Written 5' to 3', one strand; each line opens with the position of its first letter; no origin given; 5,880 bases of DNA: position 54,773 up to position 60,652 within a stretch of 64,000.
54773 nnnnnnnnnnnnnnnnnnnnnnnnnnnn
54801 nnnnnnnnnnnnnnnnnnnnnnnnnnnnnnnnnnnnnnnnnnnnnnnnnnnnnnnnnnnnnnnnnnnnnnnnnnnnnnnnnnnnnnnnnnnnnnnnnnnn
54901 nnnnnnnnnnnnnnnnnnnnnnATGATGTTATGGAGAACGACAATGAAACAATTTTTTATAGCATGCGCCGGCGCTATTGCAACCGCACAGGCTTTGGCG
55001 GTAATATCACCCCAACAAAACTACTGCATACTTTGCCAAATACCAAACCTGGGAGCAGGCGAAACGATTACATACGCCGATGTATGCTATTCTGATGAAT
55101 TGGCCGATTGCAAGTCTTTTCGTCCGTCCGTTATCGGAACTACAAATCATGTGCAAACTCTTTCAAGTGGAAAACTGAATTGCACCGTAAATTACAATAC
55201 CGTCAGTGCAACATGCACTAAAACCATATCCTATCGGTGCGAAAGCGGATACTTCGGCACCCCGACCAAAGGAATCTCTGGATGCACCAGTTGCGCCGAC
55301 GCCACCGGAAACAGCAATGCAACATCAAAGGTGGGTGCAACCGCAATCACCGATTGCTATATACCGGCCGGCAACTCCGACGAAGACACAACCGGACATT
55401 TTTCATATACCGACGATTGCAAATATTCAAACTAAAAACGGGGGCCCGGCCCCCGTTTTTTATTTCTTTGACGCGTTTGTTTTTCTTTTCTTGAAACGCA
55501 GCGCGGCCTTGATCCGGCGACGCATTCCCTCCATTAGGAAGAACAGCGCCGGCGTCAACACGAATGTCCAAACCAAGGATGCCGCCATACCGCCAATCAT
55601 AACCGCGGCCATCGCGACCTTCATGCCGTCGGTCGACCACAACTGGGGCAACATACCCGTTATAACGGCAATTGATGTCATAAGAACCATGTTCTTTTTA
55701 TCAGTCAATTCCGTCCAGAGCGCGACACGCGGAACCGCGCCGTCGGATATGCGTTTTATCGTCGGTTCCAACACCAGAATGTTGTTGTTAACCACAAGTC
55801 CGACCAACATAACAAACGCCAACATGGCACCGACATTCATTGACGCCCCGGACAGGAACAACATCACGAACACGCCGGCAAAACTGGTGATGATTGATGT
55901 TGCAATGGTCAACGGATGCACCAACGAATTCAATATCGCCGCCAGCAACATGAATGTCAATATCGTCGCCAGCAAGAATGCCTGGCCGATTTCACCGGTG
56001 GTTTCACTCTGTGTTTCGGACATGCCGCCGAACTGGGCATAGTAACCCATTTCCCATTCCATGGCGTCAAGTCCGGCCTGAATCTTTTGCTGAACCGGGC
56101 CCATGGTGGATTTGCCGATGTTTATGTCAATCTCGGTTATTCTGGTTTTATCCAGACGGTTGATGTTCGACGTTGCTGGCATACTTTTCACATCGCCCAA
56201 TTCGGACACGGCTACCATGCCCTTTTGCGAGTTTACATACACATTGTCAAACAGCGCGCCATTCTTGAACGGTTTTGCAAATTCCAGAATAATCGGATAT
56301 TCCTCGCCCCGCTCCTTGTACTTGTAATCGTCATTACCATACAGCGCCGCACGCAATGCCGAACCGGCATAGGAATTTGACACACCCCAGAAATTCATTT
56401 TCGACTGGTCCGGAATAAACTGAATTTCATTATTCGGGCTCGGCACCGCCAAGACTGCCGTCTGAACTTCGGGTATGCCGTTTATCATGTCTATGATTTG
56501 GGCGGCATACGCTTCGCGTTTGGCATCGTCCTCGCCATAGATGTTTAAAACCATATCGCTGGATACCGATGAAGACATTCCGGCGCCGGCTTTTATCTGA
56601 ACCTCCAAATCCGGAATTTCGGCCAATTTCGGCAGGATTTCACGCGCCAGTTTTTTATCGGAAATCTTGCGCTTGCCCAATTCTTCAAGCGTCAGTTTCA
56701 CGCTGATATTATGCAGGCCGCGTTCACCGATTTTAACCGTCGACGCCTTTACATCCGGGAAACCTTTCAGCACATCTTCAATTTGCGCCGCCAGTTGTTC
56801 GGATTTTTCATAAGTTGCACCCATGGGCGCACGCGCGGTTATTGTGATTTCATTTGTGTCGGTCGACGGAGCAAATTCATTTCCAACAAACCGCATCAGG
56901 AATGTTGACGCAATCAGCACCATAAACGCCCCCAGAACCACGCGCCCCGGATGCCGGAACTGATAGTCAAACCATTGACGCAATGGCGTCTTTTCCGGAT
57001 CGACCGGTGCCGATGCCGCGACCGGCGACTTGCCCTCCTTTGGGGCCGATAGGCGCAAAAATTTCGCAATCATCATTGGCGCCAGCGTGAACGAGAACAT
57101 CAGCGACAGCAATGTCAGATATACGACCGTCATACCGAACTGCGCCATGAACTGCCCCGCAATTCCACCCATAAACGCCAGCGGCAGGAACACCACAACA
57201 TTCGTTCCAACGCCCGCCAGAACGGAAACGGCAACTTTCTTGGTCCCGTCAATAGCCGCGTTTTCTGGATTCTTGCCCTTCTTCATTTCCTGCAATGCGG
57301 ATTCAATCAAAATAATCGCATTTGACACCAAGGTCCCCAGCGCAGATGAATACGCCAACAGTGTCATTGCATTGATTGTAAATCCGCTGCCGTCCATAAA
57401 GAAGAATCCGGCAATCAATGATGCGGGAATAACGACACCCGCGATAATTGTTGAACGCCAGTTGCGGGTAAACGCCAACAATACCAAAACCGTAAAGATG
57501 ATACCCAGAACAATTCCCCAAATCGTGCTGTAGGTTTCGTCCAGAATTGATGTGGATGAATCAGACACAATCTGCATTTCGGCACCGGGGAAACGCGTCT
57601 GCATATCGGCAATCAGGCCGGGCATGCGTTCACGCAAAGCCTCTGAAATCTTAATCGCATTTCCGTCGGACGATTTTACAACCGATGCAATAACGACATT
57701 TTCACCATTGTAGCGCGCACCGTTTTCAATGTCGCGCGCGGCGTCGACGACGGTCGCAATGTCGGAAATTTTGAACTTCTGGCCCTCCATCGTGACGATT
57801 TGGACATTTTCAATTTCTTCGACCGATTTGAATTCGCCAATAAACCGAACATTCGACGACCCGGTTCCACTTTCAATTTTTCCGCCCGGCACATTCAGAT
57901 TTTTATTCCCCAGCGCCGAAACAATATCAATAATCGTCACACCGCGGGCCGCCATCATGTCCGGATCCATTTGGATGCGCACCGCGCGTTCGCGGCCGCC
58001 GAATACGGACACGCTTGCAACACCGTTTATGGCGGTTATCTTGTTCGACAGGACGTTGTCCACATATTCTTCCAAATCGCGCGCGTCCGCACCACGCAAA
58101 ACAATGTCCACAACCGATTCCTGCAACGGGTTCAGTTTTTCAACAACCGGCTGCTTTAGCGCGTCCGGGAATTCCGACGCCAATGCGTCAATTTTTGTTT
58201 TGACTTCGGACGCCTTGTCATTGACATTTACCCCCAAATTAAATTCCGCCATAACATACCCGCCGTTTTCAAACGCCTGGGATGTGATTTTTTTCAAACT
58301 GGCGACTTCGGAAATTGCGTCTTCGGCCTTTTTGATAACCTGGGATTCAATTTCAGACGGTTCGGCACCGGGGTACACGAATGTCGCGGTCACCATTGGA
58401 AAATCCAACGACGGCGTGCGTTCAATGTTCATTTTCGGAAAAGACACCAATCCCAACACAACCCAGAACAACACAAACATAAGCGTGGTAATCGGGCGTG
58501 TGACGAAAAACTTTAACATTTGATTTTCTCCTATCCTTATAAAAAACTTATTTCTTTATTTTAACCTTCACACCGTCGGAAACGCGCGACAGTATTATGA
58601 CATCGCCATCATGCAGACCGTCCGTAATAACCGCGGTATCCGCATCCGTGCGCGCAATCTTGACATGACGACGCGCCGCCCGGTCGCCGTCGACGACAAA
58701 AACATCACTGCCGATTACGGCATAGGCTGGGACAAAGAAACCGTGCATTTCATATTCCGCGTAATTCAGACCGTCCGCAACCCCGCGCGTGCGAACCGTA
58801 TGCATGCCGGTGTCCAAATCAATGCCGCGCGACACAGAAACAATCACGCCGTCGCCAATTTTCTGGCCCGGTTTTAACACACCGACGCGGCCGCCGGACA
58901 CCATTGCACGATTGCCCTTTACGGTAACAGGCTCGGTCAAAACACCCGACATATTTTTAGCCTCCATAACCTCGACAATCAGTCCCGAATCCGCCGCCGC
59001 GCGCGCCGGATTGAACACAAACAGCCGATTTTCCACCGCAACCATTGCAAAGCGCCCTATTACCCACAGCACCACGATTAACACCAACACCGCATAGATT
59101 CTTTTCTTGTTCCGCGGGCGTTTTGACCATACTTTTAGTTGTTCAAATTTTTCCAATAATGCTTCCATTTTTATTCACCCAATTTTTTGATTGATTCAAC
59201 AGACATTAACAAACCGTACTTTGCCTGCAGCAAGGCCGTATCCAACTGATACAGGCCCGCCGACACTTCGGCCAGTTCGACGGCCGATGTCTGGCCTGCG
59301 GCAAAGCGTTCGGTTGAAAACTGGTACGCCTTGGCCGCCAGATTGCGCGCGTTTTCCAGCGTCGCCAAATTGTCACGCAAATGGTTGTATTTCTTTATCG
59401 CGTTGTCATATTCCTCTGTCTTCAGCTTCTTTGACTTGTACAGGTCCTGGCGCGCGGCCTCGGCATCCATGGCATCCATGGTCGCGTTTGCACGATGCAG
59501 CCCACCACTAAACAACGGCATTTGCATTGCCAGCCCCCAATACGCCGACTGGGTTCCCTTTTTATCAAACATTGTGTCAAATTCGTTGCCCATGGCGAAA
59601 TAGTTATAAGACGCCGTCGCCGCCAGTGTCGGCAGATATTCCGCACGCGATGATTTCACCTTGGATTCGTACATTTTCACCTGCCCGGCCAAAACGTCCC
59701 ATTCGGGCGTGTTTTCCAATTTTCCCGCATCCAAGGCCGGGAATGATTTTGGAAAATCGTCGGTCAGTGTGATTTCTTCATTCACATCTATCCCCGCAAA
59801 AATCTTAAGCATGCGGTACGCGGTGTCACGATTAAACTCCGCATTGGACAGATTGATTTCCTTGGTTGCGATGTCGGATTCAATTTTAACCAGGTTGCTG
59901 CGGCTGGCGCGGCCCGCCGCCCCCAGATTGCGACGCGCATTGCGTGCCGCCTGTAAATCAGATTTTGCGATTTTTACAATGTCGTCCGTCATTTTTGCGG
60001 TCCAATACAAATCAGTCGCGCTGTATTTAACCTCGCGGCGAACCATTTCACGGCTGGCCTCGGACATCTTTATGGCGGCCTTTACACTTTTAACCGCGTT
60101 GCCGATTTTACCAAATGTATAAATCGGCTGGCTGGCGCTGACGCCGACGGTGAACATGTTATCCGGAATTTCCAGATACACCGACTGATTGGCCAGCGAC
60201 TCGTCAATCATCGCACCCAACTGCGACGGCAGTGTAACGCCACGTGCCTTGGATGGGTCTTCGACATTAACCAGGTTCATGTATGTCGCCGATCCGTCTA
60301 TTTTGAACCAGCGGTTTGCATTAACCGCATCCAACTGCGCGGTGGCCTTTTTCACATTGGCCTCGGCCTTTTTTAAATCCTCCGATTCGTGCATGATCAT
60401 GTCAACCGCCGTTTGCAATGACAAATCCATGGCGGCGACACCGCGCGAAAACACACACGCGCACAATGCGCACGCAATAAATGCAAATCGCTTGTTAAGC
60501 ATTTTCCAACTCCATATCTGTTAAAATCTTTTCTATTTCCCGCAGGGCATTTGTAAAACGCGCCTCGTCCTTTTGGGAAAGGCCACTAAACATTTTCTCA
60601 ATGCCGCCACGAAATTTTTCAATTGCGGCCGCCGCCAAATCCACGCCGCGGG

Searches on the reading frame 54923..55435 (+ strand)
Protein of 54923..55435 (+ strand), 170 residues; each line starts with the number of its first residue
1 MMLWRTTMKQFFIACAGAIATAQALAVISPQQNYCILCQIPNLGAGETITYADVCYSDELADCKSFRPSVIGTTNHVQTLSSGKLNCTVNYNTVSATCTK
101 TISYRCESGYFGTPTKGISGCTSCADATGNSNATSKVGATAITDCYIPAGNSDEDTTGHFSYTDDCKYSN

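Call 7: search_protein_families(library=pfam, proteins=[window:54923-55435:+], max_evalue=1)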
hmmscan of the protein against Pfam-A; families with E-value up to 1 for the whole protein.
window:54923-55435:+ (170 aa): 1 family
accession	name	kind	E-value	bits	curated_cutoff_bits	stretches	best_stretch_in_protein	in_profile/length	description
PF15913.10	Furin-like_2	-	0.048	14.3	28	1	104-135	37-68/102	Furin-like repeat, cysteine-rich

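Call 8: search_protein_families(library=ncbifam, proteins=[window:54923-55435:+], max_evalue=1)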
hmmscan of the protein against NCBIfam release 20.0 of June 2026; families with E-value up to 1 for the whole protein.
window:54923-55435:+ (170 aa): 0 families

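Call 60: find_homologous_proteins(query=window:54944-55435:+, max_evalue=0.01)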
Query window:54944-55435:+ (163 aa): 1 proteins with E <= 0.01 among 51 candidates.
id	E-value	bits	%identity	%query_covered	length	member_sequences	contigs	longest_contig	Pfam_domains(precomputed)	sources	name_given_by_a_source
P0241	3.8e-103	360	100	100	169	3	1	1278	-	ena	-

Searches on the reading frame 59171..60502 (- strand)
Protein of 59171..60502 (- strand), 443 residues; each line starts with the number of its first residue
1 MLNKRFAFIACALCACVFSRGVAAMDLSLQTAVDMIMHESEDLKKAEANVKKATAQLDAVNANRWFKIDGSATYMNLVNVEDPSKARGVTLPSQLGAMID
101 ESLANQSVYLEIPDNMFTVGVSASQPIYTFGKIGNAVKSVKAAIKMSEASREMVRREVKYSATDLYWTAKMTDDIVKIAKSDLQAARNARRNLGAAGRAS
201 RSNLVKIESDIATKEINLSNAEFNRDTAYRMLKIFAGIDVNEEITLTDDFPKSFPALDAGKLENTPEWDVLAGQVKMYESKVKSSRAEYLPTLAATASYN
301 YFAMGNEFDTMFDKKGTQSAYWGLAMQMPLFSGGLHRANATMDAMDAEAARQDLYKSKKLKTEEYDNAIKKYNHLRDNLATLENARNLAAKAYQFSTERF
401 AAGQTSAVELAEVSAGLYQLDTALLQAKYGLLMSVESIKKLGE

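Call 67: search_protein_families(library=pfam, proteins=[window:59171-60502:-], max_evalue=0.001)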
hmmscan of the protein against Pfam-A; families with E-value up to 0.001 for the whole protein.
window:59171-60502:- (443 aa): 1 family
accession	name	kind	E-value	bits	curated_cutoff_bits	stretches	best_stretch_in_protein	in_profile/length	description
PF02321.23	OEP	-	1.6e-40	139.3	22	2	29-235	1-185/187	Outer membrane efflux protein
